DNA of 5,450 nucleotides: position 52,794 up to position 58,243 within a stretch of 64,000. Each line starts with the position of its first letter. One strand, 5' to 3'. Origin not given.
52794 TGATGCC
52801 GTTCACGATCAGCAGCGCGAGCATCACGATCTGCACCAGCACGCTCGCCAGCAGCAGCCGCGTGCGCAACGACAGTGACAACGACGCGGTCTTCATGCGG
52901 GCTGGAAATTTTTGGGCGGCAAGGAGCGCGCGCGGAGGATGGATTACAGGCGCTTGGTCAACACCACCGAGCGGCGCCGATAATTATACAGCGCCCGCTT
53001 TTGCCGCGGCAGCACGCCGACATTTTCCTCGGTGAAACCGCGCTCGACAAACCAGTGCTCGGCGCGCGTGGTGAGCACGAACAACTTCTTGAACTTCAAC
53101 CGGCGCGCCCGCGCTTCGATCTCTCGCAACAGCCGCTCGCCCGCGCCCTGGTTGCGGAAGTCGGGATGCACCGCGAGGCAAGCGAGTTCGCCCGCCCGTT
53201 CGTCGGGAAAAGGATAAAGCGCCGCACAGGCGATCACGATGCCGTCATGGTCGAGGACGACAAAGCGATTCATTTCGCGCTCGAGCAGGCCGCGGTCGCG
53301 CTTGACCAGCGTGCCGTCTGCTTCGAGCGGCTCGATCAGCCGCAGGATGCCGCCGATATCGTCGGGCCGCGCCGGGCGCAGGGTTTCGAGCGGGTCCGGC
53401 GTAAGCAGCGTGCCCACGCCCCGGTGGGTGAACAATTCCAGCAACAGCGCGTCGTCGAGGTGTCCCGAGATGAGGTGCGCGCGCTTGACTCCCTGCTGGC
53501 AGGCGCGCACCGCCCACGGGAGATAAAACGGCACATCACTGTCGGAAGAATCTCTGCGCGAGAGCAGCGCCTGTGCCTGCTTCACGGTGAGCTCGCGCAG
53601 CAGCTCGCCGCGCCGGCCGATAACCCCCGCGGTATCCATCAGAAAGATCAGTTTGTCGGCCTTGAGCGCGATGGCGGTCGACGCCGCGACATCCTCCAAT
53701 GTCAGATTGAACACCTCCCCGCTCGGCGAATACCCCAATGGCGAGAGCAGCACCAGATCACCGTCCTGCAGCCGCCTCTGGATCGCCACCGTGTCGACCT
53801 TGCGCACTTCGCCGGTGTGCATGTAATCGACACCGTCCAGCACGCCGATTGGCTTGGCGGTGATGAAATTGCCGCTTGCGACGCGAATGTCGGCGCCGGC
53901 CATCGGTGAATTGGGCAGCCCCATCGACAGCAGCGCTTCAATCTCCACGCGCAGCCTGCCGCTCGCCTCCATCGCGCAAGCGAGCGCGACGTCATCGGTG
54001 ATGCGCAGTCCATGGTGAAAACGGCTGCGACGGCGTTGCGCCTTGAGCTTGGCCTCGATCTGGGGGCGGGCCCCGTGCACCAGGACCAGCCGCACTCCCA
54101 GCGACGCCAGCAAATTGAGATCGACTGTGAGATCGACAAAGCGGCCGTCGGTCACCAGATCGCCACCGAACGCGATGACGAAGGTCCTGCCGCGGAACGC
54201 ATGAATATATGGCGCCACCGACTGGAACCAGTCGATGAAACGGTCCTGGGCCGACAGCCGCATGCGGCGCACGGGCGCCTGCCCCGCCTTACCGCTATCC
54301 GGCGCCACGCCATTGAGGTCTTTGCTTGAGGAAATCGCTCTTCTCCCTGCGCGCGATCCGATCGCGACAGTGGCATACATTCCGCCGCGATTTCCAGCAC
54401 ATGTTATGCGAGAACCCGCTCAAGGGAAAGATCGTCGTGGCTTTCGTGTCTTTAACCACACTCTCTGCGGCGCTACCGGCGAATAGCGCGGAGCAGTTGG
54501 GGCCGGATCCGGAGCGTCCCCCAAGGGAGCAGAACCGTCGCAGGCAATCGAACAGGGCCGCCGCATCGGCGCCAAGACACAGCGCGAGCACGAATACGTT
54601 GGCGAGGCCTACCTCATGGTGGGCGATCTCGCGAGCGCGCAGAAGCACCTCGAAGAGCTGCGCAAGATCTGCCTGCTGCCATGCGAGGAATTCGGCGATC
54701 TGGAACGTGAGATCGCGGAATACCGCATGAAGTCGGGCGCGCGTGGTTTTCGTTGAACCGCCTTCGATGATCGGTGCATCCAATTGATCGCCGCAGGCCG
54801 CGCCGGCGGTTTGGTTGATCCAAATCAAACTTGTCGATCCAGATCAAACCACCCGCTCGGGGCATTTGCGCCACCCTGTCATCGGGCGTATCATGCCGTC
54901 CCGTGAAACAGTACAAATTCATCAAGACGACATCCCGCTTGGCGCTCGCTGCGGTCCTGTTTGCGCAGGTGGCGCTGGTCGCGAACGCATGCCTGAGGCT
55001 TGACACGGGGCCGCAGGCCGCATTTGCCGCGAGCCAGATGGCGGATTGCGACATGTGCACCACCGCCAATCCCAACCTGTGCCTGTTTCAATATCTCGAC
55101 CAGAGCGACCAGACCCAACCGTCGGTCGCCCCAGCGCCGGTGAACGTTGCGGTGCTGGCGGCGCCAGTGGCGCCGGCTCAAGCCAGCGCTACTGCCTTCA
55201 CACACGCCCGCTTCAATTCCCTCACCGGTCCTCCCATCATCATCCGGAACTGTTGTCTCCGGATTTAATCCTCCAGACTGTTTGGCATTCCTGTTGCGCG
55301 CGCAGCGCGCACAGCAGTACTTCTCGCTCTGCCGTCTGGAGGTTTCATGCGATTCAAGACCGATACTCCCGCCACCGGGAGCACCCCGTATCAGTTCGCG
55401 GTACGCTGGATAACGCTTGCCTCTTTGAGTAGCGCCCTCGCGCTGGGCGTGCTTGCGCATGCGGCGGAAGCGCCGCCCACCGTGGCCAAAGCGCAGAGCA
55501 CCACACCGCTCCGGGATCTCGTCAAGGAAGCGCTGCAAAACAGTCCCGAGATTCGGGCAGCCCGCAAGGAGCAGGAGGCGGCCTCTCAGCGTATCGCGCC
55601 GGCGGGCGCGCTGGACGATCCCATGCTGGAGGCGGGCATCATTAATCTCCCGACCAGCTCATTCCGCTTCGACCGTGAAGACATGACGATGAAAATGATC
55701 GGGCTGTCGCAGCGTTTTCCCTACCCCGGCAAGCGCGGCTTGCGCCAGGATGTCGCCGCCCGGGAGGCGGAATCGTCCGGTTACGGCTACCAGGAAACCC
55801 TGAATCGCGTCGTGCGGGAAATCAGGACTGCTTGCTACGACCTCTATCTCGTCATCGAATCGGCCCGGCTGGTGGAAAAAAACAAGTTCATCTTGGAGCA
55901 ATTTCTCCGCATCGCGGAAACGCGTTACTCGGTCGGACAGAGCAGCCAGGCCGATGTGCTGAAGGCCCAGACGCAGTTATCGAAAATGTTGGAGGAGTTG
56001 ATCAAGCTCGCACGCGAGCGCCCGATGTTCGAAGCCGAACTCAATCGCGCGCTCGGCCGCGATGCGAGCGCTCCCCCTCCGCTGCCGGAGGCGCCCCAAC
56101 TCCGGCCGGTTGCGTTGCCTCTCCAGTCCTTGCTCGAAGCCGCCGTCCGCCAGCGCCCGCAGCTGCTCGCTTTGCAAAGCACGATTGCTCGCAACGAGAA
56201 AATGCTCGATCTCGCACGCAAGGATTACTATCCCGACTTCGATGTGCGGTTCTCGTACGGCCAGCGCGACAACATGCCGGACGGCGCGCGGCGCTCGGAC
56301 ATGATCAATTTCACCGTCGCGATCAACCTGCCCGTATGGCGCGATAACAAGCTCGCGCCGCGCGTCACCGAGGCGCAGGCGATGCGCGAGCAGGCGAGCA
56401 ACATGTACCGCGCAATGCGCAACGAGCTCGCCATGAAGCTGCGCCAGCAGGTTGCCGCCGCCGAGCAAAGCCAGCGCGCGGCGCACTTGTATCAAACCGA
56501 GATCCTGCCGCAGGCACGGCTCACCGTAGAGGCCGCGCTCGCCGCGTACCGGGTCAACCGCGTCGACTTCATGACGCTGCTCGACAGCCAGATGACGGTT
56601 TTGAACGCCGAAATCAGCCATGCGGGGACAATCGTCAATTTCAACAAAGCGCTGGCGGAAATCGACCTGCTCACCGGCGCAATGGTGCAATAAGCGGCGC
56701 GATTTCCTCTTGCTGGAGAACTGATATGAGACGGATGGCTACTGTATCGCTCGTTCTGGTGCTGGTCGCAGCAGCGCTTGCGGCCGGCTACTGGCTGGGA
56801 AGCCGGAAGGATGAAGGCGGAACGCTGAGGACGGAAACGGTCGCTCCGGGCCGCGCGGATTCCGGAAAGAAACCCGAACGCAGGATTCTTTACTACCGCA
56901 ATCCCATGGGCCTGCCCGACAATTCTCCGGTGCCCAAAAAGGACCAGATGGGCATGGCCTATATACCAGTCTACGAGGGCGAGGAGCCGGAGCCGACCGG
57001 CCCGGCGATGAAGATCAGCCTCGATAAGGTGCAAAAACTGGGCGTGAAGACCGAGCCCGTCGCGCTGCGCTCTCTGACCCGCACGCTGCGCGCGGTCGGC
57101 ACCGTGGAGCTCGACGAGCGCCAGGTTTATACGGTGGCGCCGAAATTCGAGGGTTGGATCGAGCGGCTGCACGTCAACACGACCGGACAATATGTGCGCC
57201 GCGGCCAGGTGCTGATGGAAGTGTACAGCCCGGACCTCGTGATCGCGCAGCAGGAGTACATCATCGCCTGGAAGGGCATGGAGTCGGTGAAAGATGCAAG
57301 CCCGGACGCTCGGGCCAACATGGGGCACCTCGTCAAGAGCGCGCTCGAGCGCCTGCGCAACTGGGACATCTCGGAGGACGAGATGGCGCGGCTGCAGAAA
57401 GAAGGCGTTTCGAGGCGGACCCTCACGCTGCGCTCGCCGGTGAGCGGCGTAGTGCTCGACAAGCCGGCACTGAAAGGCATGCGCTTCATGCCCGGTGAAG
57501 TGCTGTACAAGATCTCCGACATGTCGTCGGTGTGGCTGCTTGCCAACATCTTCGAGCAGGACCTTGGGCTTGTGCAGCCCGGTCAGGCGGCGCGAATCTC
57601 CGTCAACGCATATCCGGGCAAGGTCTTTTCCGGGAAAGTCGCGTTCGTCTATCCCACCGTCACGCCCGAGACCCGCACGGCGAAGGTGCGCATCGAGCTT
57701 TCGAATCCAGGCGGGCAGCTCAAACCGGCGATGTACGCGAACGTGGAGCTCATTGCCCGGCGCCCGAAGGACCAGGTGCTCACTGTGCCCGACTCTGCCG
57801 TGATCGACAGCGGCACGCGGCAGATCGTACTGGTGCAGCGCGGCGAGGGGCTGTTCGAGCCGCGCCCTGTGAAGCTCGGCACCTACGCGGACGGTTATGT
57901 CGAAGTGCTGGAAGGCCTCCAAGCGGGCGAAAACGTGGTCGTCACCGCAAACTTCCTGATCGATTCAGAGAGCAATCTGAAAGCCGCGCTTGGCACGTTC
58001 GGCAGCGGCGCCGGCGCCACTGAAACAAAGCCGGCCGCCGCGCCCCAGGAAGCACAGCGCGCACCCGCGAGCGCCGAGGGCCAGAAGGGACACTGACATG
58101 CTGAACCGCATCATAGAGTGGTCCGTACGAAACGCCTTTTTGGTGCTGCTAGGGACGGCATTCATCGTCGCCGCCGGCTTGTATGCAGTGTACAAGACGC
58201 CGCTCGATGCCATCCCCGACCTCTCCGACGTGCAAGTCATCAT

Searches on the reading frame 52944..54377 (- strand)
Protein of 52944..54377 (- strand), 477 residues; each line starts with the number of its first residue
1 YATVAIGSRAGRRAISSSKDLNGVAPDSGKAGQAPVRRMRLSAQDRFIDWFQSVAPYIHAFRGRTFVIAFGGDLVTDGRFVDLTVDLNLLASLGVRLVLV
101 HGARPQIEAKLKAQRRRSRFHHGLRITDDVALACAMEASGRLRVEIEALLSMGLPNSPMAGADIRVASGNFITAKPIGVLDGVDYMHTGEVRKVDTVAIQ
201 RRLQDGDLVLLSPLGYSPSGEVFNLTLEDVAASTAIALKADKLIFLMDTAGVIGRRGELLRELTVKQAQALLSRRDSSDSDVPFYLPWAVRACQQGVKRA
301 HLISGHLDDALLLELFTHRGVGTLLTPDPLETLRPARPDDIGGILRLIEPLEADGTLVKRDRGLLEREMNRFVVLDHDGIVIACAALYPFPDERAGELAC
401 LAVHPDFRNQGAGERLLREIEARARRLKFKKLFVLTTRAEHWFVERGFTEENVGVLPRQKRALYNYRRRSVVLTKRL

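Call 45: search_protein_families(library=pfam, proteins=[window:52944-54377:-], max_evalue=0.00001)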
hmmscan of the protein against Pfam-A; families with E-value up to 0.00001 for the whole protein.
window:52944-54377:- (477 aa): 3 families
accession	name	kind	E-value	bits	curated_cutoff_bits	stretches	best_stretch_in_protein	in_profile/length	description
PF00696.33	AA_kinase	-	2e-28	100.1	24.9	1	65-304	2-234/234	Amino acid kinase family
PF00583.31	Acetyltransf_1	-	2.7e-14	53.9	20.7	1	366-448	29-116/116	Acetyltransferase (GNAT) family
PF13508.13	Acetyltransf_7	-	9.9e-13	48.7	27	1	370-450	3-84/84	Acetyltransferase (GNAT) domain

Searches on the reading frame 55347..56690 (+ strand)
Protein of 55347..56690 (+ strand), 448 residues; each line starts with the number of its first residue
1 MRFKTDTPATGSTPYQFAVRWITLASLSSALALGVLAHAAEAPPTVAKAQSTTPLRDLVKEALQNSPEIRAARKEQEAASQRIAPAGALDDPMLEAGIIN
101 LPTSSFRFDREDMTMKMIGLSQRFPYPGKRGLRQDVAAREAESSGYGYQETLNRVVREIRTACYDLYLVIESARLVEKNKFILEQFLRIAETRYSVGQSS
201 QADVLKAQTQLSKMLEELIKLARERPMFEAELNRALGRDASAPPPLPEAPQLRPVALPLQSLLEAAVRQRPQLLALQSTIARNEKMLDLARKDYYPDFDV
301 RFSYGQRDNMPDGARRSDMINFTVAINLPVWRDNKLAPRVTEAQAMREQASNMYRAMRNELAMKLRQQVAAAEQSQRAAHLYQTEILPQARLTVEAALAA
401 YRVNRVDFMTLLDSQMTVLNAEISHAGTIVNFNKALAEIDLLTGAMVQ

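Call 45: search_protein_families(library=pfam, proteins=[window:55347-56690:+], max_evalue=0.00001)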
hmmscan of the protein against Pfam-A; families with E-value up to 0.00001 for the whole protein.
window:55347-56690:+ (448 aa): 1 family
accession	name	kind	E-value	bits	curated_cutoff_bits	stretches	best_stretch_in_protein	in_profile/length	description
PF02321.23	OEP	-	4.4e-50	170.5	22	2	259-444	1-187/187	Outer membrane efflux protein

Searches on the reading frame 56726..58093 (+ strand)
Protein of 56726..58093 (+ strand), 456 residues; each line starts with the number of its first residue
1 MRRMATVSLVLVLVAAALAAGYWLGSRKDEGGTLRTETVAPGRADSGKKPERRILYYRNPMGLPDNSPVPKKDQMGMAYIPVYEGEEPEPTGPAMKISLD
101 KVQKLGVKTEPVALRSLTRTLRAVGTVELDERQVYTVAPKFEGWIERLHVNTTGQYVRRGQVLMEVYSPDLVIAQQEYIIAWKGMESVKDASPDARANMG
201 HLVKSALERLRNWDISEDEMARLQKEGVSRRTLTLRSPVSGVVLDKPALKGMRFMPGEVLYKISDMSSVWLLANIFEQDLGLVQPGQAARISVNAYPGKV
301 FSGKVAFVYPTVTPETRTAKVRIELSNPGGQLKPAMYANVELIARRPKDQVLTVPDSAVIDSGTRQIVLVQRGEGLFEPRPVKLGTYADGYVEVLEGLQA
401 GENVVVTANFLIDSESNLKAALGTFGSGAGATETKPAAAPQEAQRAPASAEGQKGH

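Call 45: search_protein_families(library=pfam, proteins=[window:56726-58093:+], max_evalue=0.00001)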
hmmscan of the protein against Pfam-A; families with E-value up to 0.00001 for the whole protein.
window:56726-58093:+ (456 aa): 3 families
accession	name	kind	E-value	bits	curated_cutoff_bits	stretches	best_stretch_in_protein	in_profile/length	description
PF16576.10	HlyD_D23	-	9.7e-81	270.6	30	1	117-338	2-214/214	Barrel-sandwich domain of CusB or HlyD membrane-fusion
PF13437.12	HlyD_3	-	8e-21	75.2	22.2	1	234-334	1-105/106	HlyD family secretion protein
PF00529.27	CusB_dom_1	-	3.3e-06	27.7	26.5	0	134-311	12-40/89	Cation efflux system protein CusB domain 1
